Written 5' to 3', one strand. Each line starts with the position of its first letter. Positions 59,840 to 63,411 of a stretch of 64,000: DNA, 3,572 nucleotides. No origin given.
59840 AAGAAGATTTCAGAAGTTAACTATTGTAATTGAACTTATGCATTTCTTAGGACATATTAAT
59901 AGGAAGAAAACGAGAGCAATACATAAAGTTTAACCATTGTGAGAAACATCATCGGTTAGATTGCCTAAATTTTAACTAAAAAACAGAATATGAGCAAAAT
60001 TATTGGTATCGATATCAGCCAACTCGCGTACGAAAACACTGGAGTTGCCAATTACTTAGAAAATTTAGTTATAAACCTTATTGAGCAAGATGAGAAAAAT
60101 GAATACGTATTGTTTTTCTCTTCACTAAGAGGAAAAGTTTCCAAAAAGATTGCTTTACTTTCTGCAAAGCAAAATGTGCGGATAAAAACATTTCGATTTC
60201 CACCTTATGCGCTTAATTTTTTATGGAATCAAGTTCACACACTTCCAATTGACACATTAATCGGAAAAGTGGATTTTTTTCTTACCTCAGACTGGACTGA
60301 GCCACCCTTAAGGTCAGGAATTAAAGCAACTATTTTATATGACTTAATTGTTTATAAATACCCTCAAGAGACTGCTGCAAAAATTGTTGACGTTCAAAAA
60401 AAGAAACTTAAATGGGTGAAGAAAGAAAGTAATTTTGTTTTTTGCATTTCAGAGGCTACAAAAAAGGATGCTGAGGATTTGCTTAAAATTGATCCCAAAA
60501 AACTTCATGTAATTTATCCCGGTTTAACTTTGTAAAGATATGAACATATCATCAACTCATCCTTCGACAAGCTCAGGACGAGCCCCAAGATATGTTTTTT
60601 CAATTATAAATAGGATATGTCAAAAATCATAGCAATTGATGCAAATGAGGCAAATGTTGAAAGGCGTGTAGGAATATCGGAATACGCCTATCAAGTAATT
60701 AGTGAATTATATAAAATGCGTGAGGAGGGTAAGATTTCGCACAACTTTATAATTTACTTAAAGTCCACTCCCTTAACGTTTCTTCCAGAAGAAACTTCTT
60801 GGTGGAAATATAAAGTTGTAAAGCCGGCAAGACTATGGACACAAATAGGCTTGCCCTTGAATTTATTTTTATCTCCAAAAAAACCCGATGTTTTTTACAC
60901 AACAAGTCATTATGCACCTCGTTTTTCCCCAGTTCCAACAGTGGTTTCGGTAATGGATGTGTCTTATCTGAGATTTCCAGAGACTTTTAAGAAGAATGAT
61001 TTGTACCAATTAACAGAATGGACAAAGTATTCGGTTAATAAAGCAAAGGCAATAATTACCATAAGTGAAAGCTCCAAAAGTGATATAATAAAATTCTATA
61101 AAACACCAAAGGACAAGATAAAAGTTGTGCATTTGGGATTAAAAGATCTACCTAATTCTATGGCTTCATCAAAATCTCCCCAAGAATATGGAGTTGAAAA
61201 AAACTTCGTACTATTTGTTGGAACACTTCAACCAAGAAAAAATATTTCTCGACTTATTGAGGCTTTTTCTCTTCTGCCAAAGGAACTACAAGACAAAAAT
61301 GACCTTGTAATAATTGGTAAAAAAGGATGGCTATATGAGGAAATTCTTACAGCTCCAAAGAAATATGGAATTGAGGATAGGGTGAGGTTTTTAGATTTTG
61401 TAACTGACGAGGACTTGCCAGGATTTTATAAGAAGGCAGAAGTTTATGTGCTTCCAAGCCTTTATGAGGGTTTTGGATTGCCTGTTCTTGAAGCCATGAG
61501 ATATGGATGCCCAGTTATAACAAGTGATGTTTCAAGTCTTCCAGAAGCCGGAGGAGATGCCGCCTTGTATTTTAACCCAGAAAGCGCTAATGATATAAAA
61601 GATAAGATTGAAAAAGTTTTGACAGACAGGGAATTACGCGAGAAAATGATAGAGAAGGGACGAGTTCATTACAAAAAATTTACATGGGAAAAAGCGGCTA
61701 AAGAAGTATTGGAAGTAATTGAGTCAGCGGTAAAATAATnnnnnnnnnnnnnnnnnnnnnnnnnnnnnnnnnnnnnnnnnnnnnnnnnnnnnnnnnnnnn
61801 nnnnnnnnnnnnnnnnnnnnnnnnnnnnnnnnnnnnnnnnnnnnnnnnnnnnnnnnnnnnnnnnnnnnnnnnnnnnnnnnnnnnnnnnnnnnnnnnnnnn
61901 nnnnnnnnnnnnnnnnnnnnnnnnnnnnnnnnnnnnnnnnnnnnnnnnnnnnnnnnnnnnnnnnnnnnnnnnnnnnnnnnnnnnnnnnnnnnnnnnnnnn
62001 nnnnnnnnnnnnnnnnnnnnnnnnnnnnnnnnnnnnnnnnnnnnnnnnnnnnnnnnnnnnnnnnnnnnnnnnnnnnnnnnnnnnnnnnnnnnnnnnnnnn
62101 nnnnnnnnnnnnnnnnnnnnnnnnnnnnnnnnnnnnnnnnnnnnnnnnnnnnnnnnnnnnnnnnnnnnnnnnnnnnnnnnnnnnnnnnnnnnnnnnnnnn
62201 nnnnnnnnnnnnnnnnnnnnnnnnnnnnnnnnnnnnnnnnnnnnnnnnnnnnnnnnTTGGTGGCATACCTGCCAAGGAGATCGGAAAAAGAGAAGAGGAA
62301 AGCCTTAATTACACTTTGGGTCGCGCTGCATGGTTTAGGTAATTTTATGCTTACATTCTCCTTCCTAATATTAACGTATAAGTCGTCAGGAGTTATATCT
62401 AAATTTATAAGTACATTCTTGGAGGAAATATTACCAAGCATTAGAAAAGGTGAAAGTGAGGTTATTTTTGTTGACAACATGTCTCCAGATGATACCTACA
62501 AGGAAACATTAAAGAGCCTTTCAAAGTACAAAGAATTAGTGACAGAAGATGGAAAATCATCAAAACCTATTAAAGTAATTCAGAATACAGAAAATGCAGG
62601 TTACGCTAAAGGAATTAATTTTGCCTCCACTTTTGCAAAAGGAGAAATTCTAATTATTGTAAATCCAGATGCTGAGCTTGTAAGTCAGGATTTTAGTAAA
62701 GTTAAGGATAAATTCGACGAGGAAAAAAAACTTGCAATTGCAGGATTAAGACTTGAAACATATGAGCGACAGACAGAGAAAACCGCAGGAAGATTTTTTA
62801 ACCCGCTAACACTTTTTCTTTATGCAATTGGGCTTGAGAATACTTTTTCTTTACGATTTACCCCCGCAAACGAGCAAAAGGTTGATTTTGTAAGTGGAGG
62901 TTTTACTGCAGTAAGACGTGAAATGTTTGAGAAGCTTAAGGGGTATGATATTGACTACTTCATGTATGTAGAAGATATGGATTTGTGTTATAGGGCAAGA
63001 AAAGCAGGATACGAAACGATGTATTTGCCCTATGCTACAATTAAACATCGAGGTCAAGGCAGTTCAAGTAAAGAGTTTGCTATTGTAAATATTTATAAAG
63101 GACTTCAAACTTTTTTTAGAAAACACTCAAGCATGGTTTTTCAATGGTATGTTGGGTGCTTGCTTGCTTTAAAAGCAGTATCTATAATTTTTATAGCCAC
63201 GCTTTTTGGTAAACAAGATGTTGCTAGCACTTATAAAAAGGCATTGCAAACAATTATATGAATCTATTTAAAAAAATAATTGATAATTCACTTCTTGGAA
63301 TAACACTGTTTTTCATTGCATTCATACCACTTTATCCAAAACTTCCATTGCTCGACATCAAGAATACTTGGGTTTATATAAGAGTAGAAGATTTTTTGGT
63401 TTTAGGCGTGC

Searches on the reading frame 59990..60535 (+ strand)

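Call 24: search_protein_families(library=pfam, proteins=[window:59990-60535:+], max_evalue=5)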
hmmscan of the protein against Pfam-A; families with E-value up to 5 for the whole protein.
window:59990-60535:+ (181 aa): 4 families
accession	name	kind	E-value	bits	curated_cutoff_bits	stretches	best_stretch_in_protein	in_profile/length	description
PF13439.12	Glyco_transf_4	-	3e-07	31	28.5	1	18-179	3-166/170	Glycosyltransferase Family 4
PF19874.4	DUF6347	-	0.072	13.8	25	1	87-120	24-56/124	Family of unknown function (DUF6347)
PF13389.11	DUF4107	-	0.11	13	27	0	60-96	108-144/167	Protein of unknown function (DUF4107)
PF22476.1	Ago_N_3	-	0.11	12.8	27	1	6-30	20-44/60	Argonaute, N-terminal domain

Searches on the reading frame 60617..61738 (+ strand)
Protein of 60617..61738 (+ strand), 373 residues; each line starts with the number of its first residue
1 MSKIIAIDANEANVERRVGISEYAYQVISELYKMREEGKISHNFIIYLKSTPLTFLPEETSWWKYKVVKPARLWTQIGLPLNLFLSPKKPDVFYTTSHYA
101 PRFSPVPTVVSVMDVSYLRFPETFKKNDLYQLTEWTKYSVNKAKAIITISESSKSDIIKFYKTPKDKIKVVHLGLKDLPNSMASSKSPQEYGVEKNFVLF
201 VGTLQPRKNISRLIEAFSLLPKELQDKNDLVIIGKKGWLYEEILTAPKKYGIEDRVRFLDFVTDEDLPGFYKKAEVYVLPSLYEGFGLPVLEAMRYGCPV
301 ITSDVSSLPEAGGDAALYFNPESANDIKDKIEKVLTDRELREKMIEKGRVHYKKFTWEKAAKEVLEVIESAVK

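Call 24: search_protein_families(library=pfam, proteins=[window:60617-61738:+], max_evalue=5)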
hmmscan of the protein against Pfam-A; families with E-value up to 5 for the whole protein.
window:60617-61738:+ (373 aa): 8 families
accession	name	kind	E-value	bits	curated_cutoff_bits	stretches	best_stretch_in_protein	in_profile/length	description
PF00534.26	Glycos_transf_1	-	5.6e-44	150.1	26.4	1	193-349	13-170/172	Glycosyl transferases group 1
PF13692.12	Glyco_trans_1_4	-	1.4e-30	106.9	27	1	197-337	3-142/142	Glycosyl transferases group 1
PF20706.3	GT4-conflict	-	5.7e-13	49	26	1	170-363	176-384/385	Family 4 Glycosyltransferase in conflict systems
PF13524.12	Glyco_trans_1_2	-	1.8e-09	38.1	25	1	227-365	14-143/144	Glycosyl transferase-like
PF13439.12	Glyco_transf_4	-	4.1e-07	30.6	28.5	1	83-174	66-165/170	Glycosyltransferase Family 4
PF18982.5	JetA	-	0.055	12.5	26.2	1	325-368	194-237/434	Wadjet protein JetA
PF01025.24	GrpE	-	0.065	13.3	25.8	1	323-370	26-73/165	GrpE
PF16575.11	CLP1_P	-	0.08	13.2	26.6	1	187-241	54-116/188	mRNA cleavage and polyadenylation factor CLP1 P-loop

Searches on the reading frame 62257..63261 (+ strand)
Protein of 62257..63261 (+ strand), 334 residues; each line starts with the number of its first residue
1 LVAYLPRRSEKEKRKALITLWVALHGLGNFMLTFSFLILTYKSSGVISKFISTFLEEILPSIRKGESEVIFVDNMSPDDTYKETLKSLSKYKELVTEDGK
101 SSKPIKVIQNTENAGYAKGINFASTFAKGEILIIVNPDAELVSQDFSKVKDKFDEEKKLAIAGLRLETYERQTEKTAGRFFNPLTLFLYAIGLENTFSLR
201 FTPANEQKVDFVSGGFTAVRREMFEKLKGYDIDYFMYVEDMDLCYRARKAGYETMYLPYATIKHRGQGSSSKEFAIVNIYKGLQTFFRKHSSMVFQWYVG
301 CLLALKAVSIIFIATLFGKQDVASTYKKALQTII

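Call 24: search_protein_families(library=pfam, proteins=[window:62257-63261:+], max_evalue=5)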
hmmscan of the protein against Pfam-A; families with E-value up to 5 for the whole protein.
window:62257-63261:+ (334 aa): 5 families
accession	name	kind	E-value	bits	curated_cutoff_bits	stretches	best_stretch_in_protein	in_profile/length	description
PF00535.33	Glycos_transf_2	-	1.7e-16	61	23.3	1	35-227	1-167/168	Glycosyl transferase family 2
PF13641.12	Glyco_tranf_2_3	-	8.5e-11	42.7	27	1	35-271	4-217/230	Glycosyltransferase like family 2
PF13632.12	Glyco_trans_2_3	-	6.4e-07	29.8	27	1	209-302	69-144/198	Glycosyl transferase family group 2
PF02709.20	Glyco_transf_7C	-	0.00012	22.1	23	1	213-259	20-67/78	N-terminal domain of galactosyltransferase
PF13712.12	Glyco_tranf_2_5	-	0.031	14.4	27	1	105-255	30-178/210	Glycosyltransferase like family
